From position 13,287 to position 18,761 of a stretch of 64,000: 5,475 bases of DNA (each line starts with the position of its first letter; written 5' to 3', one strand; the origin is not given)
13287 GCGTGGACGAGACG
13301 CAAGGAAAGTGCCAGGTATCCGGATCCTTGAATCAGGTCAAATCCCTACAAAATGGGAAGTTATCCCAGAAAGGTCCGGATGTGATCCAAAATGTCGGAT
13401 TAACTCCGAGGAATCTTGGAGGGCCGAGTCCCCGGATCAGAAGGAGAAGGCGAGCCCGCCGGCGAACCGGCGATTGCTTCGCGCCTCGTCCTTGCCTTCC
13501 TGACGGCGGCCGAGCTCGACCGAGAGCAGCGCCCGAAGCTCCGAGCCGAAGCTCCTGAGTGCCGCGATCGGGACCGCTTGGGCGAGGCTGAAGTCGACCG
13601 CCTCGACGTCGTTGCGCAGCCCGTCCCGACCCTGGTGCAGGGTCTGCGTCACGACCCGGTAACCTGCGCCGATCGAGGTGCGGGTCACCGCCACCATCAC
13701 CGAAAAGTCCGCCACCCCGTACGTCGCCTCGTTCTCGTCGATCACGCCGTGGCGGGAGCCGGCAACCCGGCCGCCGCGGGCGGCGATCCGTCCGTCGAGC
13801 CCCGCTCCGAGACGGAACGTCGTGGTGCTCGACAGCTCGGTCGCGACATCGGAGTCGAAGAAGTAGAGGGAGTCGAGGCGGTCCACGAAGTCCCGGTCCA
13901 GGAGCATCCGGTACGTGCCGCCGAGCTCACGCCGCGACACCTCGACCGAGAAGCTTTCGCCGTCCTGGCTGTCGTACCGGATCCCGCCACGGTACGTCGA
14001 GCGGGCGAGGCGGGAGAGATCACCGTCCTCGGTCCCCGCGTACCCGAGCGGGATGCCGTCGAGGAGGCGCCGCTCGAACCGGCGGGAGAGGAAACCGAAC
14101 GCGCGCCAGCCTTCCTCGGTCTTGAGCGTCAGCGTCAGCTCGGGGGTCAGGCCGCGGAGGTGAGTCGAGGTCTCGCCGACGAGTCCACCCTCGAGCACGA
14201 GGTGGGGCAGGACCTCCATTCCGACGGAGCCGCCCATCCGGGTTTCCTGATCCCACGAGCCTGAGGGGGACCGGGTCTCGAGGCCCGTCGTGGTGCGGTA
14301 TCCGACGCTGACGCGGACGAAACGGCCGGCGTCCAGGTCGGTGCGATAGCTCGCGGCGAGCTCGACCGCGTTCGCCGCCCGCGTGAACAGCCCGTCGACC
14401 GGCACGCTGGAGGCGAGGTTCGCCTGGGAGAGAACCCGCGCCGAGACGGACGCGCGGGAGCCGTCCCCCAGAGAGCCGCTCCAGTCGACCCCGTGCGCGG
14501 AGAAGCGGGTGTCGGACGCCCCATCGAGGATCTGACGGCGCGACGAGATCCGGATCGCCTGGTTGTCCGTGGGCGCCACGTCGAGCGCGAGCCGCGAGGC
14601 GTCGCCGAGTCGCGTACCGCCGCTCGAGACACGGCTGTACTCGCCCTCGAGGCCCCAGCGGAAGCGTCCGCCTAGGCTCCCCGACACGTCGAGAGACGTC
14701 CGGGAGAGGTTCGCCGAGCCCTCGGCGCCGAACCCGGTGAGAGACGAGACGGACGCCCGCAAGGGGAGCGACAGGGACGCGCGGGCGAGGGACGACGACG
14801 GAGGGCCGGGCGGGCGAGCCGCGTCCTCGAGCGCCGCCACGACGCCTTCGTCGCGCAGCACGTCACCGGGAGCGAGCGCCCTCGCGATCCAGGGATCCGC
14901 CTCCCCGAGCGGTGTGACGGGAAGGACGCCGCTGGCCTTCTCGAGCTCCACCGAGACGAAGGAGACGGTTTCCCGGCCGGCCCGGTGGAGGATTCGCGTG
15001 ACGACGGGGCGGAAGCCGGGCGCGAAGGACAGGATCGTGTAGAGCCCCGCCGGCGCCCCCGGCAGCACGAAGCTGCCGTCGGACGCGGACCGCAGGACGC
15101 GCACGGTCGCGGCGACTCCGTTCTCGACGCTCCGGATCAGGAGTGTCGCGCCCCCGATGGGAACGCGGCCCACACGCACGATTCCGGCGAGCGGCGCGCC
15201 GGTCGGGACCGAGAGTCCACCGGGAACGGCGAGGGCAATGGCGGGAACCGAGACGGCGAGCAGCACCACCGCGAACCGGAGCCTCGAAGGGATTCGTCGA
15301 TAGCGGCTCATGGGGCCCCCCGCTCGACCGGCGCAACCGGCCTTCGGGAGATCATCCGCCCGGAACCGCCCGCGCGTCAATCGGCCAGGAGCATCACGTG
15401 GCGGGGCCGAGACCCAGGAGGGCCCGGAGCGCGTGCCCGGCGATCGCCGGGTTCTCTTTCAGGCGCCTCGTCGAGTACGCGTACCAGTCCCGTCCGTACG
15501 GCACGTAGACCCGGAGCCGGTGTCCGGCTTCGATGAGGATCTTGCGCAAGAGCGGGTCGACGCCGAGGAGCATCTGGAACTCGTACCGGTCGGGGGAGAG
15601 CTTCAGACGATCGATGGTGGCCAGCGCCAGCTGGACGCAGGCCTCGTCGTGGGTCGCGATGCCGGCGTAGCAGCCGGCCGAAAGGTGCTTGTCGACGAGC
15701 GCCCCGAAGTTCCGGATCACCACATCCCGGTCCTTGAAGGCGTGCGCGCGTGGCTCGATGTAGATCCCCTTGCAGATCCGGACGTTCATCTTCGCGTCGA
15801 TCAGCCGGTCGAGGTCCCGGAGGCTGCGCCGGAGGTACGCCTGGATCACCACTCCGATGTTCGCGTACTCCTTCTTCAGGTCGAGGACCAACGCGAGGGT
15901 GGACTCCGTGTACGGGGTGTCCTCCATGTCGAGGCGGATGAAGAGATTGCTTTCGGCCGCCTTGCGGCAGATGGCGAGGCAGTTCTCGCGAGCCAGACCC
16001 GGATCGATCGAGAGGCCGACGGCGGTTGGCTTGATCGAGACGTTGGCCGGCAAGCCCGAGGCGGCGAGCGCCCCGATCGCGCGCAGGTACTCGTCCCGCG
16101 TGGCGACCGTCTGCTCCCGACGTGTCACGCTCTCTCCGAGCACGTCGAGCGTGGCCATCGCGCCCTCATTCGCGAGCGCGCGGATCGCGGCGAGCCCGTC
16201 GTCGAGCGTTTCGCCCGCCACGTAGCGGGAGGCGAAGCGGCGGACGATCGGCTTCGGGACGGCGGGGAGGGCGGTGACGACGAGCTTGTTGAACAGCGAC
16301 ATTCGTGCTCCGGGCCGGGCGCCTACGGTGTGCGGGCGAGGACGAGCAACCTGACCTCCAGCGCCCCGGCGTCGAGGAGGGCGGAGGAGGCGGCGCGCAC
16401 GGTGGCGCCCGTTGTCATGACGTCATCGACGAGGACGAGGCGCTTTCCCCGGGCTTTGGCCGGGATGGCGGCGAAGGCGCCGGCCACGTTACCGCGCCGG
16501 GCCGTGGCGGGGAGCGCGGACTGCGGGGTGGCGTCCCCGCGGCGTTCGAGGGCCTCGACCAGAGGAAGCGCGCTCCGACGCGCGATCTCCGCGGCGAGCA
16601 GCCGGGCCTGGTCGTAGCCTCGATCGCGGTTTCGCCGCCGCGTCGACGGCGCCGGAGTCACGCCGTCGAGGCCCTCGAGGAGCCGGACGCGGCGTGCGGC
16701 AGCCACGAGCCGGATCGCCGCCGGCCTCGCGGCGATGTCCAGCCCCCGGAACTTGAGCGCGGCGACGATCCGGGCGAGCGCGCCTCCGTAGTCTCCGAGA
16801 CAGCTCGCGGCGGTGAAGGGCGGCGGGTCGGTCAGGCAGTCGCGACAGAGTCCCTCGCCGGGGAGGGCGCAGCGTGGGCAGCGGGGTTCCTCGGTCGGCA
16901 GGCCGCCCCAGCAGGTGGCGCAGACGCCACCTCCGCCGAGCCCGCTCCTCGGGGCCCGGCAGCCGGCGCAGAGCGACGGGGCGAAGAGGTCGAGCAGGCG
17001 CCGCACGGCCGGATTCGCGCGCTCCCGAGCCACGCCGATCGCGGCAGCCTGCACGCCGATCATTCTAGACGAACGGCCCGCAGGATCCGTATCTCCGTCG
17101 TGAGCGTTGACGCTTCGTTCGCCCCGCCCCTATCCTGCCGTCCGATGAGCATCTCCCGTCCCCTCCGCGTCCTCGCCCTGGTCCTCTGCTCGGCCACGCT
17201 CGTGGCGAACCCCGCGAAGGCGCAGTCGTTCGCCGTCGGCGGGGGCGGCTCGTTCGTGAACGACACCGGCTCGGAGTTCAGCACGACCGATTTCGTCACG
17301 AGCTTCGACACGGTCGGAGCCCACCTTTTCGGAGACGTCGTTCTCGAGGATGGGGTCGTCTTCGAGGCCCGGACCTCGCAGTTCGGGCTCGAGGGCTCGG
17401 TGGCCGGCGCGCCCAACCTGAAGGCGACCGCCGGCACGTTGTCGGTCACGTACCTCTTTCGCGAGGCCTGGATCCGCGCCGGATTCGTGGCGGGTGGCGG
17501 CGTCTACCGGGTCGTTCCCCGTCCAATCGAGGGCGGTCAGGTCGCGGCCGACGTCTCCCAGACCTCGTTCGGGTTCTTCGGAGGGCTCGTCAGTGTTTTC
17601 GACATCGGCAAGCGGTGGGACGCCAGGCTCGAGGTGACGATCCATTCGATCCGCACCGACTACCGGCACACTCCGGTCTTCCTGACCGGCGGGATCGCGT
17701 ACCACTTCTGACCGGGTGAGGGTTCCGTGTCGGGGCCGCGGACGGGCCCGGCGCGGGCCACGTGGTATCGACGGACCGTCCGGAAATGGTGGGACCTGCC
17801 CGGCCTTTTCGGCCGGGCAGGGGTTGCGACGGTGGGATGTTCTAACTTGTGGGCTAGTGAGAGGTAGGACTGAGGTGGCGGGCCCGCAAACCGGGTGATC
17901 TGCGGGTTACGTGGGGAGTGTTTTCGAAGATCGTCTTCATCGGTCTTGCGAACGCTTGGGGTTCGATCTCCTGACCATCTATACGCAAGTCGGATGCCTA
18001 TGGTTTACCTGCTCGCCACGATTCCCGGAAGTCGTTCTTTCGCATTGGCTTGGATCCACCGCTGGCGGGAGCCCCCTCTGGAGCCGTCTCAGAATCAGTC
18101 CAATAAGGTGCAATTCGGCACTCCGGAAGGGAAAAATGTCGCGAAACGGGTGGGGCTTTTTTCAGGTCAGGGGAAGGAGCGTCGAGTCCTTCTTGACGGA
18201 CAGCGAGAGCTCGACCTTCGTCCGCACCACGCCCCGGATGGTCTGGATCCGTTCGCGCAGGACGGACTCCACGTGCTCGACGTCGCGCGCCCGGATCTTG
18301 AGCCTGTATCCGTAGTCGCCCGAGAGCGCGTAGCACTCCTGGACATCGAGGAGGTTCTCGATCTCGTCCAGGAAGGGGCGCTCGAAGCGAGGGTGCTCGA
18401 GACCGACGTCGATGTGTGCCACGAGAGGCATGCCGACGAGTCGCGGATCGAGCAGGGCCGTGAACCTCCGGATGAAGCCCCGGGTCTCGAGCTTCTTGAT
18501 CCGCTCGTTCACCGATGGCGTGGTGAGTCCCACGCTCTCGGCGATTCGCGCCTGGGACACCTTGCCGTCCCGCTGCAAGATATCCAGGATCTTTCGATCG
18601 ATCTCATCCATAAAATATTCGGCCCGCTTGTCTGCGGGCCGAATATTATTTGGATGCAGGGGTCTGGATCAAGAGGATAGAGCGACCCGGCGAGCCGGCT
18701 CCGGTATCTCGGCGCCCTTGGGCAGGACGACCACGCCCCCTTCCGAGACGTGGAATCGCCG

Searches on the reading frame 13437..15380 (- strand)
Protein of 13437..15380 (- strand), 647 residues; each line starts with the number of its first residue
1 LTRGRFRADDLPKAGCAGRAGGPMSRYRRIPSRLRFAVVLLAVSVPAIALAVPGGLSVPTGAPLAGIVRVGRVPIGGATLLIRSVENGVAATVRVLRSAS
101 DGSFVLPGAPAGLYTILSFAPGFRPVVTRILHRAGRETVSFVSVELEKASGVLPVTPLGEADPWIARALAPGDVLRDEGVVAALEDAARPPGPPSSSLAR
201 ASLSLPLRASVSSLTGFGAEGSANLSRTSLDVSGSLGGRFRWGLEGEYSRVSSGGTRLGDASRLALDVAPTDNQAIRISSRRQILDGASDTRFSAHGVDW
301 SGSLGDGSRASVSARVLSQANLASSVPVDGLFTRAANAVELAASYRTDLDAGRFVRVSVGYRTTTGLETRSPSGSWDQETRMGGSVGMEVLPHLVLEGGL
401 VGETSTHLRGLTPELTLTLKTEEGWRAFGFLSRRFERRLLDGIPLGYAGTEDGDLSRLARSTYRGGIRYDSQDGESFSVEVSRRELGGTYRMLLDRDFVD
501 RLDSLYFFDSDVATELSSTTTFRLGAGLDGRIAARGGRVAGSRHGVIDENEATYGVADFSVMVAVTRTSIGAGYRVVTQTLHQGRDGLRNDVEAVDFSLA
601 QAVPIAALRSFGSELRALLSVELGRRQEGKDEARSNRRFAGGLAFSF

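Call 12: search_protein_families(library=pfam, proteins=[window:13437-15380:-], max_evalue=0.001)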
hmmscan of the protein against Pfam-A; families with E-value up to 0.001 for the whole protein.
window:13437-15380:- (647 aa): 1 family
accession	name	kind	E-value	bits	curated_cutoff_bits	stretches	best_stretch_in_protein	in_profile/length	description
PF13620.12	CarboxypepD_reg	-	6.3e-06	26.9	32.3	1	73-138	12-75/82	Carboxypeptidase regulatory-like domain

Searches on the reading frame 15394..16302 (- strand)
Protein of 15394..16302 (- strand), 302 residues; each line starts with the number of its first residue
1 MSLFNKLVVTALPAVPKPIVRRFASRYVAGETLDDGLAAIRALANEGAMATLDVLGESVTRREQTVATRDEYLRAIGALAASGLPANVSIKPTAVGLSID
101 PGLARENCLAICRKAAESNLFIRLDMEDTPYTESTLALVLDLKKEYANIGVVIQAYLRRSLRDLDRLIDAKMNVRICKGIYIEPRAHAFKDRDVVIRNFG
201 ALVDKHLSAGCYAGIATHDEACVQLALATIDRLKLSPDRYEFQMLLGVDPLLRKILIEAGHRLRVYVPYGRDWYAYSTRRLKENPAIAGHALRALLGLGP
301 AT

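Call 12: search_protein_families(library=pfam, proteins=[window:15394-16302:-], max_evalue=0.001)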
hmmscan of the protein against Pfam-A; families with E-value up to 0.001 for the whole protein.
window:15394-16302:- (302 aa): 1 family
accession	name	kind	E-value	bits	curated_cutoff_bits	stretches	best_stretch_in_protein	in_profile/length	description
PF01619.24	Pro_dh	-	8.3e-34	117.8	27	1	38-288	3-273/278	Proline dehydrogenase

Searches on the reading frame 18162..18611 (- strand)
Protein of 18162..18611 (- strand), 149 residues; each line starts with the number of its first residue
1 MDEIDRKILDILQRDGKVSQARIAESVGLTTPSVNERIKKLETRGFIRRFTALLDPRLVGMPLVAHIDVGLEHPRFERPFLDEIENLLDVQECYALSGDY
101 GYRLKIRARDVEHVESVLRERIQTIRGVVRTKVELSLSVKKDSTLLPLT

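Call 9: search_protein_families(library=pfam, proteins=[window:18162-18611:-], max_evalue=0.01)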
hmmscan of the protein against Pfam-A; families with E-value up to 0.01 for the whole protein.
window:18162-18611:- (149 aa): 15 families
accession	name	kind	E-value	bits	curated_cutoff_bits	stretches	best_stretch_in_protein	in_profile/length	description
PF13412.12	HTH_24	-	2e-17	62.9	21.9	1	1-48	1-48/48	Winged helix-turn-helix DNA-binding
PF13404.12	HTH_AsnC-type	-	6.3e-17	61.6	27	1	1-42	1-42/42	AsnC-type helix-turn-helix domain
PF01037.27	AsnC_trans_reg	-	2.5e-15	56.6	25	1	76-138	10-72/73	Lrp/AsnC ligand binding domain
PF01047.28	MarR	-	4.2e-08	33.4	24.6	1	7-51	7-51/59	MarR family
PF12802.13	MarR_2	-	1.8e-06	28.5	27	1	8-49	10-52/61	MarR family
PF24034.1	DUF7343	-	1.1e-05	25.6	27.6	1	6-50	6-51/62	Domain of unknown function (DUF7343)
PF13545.12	HTH_Crp_2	-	0.00016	22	27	1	17-49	22-55/70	Crp-like helix-turn-helix domain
PF01325.25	Fe_dep_repress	-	0.00026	21.6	26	1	6-47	11-52/60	Iron dependent repressor, N-terminal DNA binding domain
PF22451.2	NirdL-like_HTH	-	0.00054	19.9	27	1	22-48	21-47/47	Siroheme decarboxylase NirDL-like HTH domain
PF09339.16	HTH_IclR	-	0.00056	20.1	22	1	8-49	8-50/52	IclR helix-turn-helix domain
PF01726.22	LexA_DNA_bind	-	0.0012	19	23.7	1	19-49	27-58/65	LexA DNA binding domain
PF08279.18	HTH_11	-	0.0014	18.9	25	1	6-46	3-44/55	HTH domain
PF01978.25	TrmB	-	0.0027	18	25.6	1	12-49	17-54/68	Sugar-specific transcriptional regulator TrmB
PF14090.12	HTH_39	-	0.0028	17.9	21.3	1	5-46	3-42/70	Winged helix-turn-helix domain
PF13730.12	HTH_36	-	0.003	17.8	25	1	19-47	27-55/55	Helix-turn-helix domain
